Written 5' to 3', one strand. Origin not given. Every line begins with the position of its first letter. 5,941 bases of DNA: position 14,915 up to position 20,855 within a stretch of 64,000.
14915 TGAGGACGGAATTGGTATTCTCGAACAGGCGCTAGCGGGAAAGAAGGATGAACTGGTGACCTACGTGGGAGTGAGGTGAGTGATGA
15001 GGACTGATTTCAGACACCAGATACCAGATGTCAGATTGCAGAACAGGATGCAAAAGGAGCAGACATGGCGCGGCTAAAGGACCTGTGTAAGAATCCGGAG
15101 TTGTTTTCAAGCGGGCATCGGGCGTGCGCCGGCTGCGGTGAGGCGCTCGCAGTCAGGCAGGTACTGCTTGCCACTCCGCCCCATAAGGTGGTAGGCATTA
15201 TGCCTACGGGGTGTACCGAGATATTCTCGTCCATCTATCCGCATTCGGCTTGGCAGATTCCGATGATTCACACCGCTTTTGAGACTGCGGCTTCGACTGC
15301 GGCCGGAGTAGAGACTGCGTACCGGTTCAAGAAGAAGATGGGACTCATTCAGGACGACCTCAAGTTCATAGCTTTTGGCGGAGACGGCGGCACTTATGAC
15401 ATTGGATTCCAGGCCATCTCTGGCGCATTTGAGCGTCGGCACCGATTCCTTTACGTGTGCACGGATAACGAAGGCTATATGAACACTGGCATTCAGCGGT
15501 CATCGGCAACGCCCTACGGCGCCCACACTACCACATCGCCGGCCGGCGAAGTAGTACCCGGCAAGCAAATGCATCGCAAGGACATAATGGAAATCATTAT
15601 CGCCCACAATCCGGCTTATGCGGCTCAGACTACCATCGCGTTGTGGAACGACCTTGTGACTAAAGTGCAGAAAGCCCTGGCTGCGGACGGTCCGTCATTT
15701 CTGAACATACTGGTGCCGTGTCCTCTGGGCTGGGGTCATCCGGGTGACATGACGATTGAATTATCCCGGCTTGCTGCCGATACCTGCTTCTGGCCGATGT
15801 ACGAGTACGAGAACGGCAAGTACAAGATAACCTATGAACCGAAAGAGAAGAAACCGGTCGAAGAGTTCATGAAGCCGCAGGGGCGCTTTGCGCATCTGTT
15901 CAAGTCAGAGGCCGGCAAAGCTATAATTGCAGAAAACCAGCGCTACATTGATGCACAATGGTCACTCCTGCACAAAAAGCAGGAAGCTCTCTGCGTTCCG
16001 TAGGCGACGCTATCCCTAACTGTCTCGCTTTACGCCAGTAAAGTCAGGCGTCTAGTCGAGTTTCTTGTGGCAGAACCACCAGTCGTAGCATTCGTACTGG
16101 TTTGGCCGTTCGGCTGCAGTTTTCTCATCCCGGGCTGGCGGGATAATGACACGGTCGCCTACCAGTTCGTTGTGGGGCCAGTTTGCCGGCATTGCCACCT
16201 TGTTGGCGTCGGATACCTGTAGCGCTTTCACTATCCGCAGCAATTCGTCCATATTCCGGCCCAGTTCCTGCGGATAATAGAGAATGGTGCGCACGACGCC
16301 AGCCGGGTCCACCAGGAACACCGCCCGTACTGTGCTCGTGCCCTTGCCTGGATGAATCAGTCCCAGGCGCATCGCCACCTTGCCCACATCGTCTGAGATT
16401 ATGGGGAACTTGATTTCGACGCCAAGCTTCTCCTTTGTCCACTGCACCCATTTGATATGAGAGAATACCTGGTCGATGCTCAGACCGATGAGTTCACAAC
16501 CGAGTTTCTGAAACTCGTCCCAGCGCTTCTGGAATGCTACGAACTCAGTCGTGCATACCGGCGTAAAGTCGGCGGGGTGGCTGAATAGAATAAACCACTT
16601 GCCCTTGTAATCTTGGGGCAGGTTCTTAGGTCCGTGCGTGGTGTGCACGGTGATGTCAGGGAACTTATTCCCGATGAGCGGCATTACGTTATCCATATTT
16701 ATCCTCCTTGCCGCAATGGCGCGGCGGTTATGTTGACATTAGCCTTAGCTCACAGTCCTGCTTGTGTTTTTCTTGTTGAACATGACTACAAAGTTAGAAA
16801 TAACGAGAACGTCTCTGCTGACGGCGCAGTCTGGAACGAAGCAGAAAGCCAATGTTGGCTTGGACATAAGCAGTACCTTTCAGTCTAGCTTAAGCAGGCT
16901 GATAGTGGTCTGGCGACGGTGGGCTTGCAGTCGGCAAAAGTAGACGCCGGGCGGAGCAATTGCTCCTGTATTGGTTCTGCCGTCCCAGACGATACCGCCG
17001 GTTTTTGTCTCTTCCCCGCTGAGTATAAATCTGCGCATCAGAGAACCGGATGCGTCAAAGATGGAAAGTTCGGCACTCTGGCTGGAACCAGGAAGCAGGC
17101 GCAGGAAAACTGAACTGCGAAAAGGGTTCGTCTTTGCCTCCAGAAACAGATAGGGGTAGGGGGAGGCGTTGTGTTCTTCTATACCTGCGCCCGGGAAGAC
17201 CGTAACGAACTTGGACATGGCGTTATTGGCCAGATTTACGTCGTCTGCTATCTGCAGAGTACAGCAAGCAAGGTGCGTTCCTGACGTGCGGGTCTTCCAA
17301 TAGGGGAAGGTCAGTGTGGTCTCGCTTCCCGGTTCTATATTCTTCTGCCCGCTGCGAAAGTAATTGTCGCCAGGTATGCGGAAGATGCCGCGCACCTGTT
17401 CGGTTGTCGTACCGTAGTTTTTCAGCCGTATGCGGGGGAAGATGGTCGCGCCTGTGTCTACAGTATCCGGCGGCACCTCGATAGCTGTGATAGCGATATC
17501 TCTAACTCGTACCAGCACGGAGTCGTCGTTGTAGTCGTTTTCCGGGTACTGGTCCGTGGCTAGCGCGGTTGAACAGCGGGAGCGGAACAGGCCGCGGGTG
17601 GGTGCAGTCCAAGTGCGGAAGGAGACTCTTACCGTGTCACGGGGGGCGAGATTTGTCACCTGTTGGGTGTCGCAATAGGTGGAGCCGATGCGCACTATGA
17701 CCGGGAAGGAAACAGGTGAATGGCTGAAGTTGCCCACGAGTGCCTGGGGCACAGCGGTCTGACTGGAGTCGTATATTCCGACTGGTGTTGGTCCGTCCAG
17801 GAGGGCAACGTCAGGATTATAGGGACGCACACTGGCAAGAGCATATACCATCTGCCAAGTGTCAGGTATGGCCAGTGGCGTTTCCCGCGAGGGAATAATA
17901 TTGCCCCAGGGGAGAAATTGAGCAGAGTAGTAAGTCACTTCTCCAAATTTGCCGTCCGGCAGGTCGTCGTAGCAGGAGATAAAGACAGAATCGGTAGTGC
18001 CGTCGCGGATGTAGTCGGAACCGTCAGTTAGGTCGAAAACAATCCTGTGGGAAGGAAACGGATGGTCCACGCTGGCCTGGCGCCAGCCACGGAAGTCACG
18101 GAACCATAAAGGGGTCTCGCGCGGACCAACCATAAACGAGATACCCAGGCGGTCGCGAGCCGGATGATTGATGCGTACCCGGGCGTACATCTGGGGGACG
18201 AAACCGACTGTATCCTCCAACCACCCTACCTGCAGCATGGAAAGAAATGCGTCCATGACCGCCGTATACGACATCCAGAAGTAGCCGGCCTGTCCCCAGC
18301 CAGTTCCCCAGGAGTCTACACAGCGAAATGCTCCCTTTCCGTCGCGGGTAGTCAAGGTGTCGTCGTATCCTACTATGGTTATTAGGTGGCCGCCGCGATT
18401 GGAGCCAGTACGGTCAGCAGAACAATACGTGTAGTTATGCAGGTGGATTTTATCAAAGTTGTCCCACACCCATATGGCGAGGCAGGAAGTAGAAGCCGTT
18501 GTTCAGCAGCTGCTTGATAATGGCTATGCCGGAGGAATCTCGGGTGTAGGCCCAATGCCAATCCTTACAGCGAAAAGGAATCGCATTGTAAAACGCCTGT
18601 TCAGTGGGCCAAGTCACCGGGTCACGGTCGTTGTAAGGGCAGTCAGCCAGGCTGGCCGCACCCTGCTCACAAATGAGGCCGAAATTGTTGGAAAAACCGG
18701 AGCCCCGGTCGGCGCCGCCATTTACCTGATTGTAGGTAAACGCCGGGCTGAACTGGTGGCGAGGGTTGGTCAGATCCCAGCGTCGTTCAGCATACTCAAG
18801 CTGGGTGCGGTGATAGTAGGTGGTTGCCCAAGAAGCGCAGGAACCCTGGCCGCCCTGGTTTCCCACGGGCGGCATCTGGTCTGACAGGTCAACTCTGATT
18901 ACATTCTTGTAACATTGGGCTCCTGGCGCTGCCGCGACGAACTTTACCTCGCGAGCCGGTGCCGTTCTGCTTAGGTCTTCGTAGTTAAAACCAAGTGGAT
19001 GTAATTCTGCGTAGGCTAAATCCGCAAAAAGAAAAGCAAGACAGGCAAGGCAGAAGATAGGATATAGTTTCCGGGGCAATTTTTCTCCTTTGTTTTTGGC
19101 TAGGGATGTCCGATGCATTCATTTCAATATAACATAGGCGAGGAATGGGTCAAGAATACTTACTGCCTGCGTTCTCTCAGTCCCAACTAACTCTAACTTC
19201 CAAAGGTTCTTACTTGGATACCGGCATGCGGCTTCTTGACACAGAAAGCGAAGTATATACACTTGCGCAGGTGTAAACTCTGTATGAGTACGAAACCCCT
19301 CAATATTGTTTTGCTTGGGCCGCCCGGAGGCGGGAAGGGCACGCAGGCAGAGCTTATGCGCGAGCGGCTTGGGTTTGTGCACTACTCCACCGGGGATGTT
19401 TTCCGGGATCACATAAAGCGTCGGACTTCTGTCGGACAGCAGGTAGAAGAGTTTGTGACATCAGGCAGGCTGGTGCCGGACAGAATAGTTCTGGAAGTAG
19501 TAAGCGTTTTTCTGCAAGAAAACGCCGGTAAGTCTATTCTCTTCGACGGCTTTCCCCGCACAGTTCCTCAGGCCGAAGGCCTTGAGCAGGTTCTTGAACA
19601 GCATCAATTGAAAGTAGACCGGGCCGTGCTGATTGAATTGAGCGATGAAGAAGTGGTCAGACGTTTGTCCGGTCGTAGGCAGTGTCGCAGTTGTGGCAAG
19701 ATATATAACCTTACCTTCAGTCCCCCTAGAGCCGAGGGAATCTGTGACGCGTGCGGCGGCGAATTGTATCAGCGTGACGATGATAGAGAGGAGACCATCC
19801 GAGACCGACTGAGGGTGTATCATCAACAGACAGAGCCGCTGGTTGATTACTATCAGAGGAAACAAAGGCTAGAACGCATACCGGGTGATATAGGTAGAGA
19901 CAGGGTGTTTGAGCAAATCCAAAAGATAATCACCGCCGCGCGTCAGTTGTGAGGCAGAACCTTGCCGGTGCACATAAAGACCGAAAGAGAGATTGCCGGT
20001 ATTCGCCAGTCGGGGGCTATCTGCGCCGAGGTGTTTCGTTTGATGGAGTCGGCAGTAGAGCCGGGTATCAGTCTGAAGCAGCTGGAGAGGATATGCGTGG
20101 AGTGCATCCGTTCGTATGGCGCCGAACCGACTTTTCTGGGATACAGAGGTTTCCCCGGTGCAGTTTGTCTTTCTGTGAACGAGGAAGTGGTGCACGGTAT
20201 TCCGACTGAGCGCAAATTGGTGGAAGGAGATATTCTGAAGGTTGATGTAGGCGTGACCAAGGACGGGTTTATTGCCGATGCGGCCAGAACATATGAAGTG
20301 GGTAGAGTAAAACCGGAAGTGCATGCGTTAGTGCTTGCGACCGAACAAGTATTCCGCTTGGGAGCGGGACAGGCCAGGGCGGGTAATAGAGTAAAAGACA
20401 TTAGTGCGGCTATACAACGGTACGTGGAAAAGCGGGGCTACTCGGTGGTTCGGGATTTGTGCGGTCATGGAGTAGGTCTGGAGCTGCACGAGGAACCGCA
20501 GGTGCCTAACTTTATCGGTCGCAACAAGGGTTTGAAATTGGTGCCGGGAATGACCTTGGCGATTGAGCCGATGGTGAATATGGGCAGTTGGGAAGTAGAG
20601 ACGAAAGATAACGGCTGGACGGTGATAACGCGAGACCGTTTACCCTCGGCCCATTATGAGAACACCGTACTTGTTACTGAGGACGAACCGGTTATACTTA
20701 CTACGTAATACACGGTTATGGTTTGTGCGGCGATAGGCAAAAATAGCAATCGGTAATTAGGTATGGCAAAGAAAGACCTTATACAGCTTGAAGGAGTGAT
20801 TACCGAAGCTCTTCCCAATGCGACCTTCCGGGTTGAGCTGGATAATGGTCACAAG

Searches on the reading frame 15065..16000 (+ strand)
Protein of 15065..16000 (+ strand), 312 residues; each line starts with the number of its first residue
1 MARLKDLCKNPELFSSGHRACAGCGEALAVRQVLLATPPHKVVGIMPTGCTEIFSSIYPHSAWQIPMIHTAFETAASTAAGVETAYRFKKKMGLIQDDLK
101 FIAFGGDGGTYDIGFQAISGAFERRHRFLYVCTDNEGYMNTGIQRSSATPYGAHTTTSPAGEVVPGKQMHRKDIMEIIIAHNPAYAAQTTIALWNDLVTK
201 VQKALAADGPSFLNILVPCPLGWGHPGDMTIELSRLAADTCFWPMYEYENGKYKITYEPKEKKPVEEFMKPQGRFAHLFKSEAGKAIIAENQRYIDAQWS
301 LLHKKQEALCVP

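Call 45: search_protein_families(library=pfam, proteins=[window:15065-16000:+], max_evalue=0.00001)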
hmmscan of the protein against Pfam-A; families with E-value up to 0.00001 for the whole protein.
window:15065-16000:+ (312 aa): 1 family
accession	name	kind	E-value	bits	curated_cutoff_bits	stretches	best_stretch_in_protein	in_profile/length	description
PF02775.26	TPP_enzyme_C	-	3.4e-18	66.3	21.9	1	48-215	2-151/151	Thiamine pyrophosphate enzyme, C-terminal TPP binding domain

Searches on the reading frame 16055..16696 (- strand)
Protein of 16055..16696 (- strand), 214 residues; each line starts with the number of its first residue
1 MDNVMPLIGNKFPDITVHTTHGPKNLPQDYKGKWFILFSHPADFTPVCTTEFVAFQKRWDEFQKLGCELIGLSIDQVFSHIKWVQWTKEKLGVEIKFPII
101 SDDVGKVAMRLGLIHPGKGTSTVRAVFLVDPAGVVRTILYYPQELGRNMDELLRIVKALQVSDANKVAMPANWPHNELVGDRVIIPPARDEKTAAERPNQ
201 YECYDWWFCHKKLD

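Call 46: search_protein_families(library=pfam, proteins=[window:16055-16696:-], max_evalue=0.00001)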
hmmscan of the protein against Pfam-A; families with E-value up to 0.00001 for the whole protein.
window:16055-16696:- (214 aa): 3 families
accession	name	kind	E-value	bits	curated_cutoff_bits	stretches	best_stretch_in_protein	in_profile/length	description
PF00578.27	AhpC-TSA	-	7.8e-33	113.5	26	1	8-137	1-123/124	AhpC/TSA family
PF08534.16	Redoxin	-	1.2e-13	51.5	26.6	1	9-138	3-131/148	Redoxin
PF10417.14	1-cysPrx_C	-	7.8e-09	35.8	21.1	1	158-196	1-36/41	C-terminal domain of 1-Cys peroxiredoxin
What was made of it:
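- Tried and rejected: The peroxiredoxin at 16052-16696 (-) has no in-frame TGA (call 46).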

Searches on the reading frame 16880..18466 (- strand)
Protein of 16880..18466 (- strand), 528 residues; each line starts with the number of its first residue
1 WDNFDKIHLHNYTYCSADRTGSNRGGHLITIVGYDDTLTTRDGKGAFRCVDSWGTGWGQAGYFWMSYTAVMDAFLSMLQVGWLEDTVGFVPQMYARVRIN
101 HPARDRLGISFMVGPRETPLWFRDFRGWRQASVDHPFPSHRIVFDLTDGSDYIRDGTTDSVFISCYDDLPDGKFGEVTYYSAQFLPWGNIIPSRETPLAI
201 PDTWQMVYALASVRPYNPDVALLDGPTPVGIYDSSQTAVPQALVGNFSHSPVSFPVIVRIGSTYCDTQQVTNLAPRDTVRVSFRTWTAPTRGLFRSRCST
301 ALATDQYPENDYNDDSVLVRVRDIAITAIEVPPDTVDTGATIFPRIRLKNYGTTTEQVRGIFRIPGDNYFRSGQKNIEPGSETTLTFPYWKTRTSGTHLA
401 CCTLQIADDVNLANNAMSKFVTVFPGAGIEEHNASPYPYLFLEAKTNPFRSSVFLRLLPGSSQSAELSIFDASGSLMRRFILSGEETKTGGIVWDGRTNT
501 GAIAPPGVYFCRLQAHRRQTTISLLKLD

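Call 19: search_protein_families(library=pfam, proteins=[window:16880-18466:-])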
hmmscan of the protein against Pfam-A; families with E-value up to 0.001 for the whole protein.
window:16880-18466:- (528 aa): 2 families
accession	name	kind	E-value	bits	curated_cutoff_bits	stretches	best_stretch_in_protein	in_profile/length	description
PF13860.13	FlgD_ig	-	1.8e-05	25.1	27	1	458-516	18-76/79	FlgD Ig-like domain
PF00112.29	Peptidase_C1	-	2e-05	25.2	20.7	1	19-67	160-204/220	Papain family cysteine protease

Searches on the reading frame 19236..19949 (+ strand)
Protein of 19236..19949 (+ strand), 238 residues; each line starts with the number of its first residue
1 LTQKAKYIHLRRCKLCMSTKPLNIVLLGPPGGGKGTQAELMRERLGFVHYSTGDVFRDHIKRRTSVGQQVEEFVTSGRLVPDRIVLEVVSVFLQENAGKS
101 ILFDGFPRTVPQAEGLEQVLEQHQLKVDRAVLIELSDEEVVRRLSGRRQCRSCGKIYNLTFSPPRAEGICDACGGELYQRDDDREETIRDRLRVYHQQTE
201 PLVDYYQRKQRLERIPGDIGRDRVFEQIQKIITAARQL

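Call 19: search_protein_families(library=pfam, proteins=[window:19236-19949:+])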
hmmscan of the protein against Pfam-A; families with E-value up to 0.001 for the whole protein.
window:19236-19949:+ (238 aa): 4 families
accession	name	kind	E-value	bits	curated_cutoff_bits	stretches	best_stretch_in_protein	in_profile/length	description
PF00406.28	ADK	-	6.2e-47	159.9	26.8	1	26-210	1-150/151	Adenylate kinase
PF13207.12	AAA_17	-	1.2e-23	84.4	27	1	27-148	1-123/136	AAA domain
PF05191.20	ADK_lid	-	2.1e-17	63.2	26.6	1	147-182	1-36/36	Adenylate kinase, active site lid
PF13238.12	AAA_18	-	1e-09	39.3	29.4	1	24-150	1-114/128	AAA domain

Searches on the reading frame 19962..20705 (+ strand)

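Call 19: search_protein_families(library=pfam, proteins=[window:19962-20705:+])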
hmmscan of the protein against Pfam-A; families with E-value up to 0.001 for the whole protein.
window:19962-20705:+ (248 aa): 1 family
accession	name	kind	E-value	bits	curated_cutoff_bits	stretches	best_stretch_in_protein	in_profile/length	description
PF00557.29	Peptidase_M24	-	1.7e-49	168.9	23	1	13-240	2-208/208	Metallopeptidase family M24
